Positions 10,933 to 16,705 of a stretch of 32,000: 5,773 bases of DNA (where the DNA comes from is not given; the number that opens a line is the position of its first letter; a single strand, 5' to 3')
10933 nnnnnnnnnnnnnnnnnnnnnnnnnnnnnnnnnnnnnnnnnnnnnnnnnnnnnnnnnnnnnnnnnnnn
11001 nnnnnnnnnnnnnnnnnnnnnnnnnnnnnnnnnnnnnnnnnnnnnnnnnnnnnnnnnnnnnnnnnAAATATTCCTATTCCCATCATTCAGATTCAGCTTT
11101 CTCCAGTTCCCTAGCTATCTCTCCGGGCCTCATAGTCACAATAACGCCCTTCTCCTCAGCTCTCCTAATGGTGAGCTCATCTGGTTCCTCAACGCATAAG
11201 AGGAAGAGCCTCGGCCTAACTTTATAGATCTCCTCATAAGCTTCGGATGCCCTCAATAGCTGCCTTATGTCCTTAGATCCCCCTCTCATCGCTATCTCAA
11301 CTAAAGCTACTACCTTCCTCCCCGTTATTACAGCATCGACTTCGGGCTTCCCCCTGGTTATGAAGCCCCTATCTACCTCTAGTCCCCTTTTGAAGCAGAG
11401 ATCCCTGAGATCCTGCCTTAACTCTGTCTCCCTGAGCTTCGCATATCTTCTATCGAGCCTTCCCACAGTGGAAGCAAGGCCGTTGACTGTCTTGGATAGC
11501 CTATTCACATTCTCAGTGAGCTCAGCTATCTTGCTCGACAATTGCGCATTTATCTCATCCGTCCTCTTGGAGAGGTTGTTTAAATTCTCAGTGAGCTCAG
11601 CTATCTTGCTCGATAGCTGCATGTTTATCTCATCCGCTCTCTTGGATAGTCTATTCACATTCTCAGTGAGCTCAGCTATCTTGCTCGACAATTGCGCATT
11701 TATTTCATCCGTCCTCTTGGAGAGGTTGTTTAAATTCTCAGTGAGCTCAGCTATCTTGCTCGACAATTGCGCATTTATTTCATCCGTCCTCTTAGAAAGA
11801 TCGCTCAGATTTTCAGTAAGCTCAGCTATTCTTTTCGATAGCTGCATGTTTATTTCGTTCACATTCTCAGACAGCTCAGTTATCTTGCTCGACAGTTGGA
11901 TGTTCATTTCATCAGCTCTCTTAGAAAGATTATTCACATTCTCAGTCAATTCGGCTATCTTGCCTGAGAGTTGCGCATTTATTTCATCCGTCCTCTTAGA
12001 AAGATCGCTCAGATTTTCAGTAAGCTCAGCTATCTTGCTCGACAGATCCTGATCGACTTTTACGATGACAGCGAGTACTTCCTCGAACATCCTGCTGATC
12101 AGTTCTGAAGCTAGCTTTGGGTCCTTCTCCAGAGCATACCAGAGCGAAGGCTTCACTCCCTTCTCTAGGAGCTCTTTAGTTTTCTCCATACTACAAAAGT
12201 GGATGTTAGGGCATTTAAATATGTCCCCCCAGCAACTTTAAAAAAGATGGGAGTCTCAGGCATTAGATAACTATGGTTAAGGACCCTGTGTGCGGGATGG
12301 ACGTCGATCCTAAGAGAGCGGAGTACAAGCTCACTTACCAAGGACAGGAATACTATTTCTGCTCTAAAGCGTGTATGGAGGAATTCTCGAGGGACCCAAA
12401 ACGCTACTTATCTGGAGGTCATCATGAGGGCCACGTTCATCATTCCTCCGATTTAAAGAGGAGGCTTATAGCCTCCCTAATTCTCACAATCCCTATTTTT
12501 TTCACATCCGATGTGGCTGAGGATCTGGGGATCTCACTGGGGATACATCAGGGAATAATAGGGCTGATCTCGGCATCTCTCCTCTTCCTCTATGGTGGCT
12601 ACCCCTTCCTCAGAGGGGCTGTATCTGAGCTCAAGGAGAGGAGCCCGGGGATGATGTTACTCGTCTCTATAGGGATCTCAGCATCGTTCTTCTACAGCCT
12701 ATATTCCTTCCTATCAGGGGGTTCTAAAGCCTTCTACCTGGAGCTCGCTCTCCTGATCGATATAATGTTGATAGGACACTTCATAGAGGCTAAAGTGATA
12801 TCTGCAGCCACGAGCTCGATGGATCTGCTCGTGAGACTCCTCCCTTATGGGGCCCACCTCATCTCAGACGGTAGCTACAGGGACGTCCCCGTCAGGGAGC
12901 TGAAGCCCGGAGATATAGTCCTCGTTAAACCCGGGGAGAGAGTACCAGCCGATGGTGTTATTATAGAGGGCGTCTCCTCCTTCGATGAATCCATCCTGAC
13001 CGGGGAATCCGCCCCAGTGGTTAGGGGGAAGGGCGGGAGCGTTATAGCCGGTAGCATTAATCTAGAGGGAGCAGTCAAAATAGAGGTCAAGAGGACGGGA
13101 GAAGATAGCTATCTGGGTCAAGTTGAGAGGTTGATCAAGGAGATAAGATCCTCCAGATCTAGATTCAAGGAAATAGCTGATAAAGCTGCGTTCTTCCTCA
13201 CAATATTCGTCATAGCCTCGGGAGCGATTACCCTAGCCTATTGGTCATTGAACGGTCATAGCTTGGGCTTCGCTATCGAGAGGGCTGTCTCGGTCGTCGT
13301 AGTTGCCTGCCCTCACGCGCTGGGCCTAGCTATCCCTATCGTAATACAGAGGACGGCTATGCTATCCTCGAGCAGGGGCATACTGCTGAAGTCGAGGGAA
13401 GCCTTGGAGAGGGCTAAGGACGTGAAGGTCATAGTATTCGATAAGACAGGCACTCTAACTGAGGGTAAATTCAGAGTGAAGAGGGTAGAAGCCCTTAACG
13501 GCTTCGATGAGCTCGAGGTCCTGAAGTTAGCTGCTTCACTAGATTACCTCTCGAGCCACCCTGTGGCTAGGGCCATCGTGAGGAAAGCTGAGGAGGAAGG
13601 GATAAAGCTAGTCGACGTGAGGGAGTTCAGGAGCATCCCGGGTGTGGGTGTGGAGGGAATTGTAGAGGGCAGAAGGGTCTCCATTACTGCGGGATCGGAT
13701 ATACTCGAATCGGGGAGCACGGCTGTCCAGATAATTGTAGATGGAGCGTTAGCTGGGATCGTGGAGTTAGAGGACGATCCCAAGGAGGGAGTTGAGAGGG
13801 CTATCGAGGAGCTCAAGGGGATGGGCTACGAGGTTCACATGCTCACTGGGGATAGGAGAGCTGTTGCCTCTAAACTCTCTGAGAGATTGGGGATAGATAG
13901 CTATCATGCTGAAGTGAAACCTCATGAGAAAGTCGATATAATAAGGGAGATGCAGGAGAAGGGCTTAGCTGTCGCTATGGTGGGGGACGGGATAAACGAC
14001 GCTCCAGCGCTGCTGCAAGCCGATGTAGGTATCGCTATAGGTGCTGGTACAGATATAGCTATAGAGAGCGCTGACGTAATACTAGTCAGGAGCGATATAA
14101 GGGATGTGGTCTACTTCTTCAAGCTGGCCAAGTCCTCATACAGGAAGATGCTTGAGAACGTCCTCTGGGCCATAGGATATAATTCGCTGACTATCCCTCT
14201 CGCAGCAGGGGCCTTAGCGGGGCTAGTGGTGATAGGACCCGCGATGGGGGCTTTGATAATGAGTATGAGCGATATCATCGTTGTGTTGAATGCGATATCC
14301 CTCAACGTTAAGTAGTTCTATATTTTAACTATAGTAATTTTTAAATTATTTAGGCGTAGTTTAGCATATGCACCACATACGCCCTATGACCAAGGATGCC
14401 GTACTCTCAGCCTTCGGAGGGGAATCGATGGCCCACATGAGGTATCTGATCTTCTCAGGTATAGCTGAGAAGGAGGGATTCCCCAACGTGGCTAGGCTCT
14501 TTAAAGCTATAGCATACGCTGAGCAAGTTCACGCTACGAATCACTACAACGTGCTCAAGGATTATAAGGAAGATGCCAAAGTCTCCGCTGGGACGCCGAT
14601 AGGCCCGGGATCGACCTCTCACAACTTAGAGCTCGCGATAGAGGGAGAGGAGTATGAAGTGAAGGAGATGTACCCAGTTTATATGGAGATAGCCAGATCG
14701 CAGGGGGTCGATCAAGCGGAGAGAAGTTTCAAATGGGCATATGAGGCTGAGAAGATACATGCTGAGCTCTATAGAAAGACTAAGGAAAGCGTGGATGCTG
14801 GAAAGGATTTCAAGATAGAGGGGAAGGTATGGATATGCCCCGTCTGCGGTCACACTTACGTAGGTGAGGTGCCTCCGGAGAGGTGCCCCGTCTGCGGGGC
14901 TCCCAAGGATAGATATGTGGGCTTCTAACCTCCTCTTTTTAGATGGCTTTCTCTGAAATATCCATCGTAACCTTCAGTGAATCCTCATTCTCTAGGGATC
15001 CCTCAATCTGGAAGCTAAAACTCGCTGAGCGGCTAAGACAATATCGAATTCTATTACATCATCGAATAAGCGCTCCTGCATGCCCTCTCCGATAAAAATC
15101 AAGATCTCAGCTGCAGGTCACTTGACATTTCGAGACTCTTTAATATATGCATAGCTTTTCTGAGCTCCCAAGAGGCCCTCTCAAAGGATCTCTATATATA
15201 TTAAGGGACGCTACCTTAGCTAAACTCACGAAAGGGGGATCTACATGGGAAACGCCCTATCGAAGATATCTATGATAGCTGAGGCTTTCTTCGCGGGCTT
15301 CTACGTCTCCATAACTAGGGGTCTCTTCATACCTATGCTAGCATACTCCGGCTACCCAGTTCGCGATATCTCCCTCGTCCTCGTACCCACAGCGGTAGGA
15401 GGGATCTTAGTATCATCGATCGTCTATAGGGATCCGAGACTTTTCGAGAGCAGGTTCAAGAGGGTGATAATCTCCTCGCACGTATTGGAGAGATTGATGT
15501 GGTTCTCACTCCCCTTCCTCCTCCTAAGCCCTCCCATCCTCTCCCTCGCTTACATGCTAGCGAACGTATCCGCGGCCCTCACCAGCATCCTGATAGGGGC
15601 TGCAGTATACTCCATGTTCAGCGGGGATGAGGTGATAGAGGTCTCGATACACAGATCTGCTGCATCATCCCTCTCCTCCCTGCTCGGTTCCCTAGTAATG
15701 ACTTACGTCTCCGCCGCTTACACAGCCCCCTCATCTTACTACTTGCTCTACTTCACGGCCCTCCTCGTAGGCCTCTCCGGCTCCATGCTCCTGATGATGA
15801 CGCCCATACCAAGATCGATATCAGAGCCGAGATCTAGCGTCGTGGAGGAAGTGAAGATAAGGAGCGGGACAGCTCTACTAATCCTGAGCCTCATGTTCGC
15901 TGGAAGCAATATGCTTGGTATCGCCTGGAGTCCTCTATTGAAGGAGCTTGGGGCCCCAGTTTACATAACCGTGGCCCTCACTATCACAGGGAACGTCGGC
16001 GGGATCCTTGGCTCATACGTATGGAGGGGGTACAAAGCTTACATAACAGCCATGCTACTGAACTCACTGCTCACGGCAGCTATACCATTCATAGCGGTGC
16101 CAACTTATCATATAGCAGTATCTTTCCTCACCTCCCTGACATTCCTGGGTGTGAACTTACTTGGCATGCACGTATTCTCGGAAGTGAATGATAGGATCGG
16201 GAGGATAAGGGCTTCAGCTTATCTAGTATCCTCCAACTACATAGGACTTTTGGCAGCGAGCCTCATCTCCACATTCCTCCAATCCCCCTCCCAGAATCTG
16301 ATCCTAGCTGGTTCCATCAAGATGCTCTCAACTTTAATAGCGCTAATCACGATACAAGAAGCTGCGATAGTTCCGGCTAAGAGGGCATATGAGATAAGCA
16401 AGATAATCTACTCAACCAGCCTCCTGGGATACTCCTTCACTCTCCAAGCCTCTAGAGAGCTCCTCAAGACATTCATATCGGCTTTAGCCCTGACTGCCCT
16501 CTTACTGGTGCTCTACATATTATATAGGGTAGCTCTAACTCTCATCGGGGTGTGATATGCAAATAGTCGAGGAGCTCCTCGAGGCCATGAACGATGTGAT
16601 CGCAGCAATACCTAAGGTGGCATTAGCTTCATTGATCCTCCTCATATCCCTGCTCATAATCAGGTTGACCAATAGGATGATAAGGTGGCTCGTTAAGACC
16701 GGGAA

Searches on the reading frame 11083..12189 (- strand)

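Call 16: search_protein_families(library=pfam, proteins=[window:11083-12189:-], max_evalue=0.0001)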
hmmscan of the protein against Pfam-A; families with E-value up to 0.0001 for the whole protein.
window:11083-12189:- (368 aa): 28 families (the best 25 are shown)
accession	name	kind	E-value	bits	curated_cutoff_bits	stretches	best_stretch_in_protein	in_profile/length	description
PF07889.17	DUF1664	-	1.2e-11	45.2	34.6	0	167-249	39-117/124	Protein of unknown function (DUF1664)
PF10498.14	IFT57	-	2.1e-11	43.9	40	1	124-248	227-352/360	Intra-flagellar transport protein 57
PF04899.17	MbeD_MobD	-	1.6e-10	41.4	21.6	0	202-238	32-68/70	MbeD/MobD like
PF04513.17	Baculo_PEP_C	-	6e-10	39.8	38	2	108-218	2-109/140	Baculovirus polyhedron envelope protein, PEP, C terminus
PF22638.1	FlgK_D1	-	1.5e-09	38.2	28.6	0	105-194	3-94/233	Flagellar hook-associated protein FlgK helical domain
PF10046.14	BLOC1_2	-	2.8e-09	37.7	33.4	1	187-252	27-91/96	Biogenesis of lysosome-related organelles complex-1 subunit 2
PF06103.16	DUF948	-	4.3e-09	36.9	37.2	0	171-239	21-88/89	Bacterial protein of unknown function (DUF948)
PF08227.16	DASH_Hsk3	-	4.5e-08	33.8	24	0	48-65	6-23/45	DASH complex subunit Hsk3 like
PF05531.17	NPV_P10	-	6.2e-08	33.5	29.8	0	166-219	15-67/75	Nucleopolyhedrovirus P10 protein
PF12329.13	TMF_DNA_bd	-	1.1e-07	32.2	35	0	145-193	13-64/74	TATA element modulatory factor 1 DNA binding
PF14966.11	DNA_repr_REX1B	-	1.2e-07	32.6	24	0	35-82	20-70/94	DNA repair REX1-B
PF07464.16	ApoLp-III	-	1.3e-07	32.3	36.3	0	69-178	22-128/146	Apolipophorin-III precursor (apoLp-III)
PF07195.17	FliD_C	-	4.4e-07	30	25.4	0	27-113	154-234/236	Flagellar hook-associated protein 2 C-terminus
PF10392.15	COG5_N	-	7.1e-07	29.9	31.2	0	187-255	48-115/132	Conserved oligomeric Golgi complex subunit 5, N-terminal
PF18822.6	CdvA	-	2.5e-06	28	30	0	79-135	7-63/123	CdvA-like coiled-coil domain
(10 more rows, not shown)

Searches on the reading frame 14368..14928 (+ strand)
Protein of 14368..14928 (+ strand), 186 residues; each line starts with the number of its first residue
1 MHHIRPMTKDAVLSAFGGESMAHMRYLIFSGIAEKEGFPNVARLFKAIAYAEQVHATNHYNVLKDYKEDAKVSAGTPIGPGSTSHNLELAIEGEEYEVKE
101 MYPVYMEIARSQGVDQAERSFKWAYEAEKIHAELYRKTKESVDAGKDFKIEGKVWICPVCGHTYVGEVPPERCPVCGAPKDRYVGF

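Call 5: search_protein_families(library=pfam, proteins=[window:14368-14928:+], max_evalue=0.001)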
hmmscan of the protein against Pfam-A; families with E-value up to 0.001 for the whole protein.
window:14368-14928:+ (186 aa): 3 families
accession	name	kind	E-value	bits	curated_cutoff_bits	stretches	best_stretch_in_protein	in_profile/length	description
PF02915.23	Rubrerythrin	-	2.3e-30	106.2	22.8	1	12-138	3-136/137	Rubrerythrin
PF21349.2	RUBY_RBDX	-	4.1e-12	45.8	26.5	1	155-183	1-29/30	Rubrerythrin, rubredoxin-like domain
PF23458.2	DUF7130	-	0.00043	20.6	35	1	131-182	30-82/89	Domain of unknown function (DUF7130)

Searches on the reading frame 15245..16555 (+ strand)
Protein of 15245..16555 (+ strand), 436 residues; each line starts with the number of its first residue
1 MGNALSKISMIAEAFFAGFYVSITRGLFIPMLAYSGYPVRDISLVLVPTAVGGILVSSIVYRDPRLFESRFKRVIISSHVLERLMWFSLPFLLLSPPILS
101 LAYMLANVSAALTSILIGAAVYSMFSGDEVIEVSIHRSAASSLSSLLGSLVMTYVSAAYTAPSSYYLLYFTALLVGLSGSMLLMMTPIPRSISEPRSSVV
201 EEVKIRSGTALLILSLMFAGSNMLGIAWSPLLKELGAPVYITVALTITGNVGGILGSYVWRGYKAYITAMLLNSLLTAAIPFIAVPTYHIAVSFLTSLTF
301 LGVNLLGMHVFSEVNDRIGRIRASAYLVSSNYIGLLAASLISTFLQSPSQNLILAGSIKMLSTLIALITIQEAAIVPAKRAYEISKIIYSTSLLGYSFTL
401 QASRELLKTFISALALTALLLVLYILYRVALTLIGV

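Call 5: search_protein_families(library=pfam, proteins=[window:15245-16555:+], max_evalue=0.001)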
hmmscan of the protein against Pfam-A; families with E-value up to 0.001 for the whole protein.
window:15245-16555:+ (436 aa): 1 family
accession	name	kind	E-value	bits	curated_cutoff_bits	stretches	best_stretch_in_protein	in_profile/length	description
PF07690.21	MFS_1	-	5.3e-05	22.7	33.4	1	15-319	2-324/347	Major Facilitator Superfamily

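Call 40: search_protein_families(library=ncbifam, proteins=[window:15245-16555:+], max_evalue=0.00001)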
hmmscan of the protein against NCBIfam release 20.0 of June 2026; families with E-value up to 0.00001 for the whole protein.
window:15245-16555:+ (436 aa): 0 families
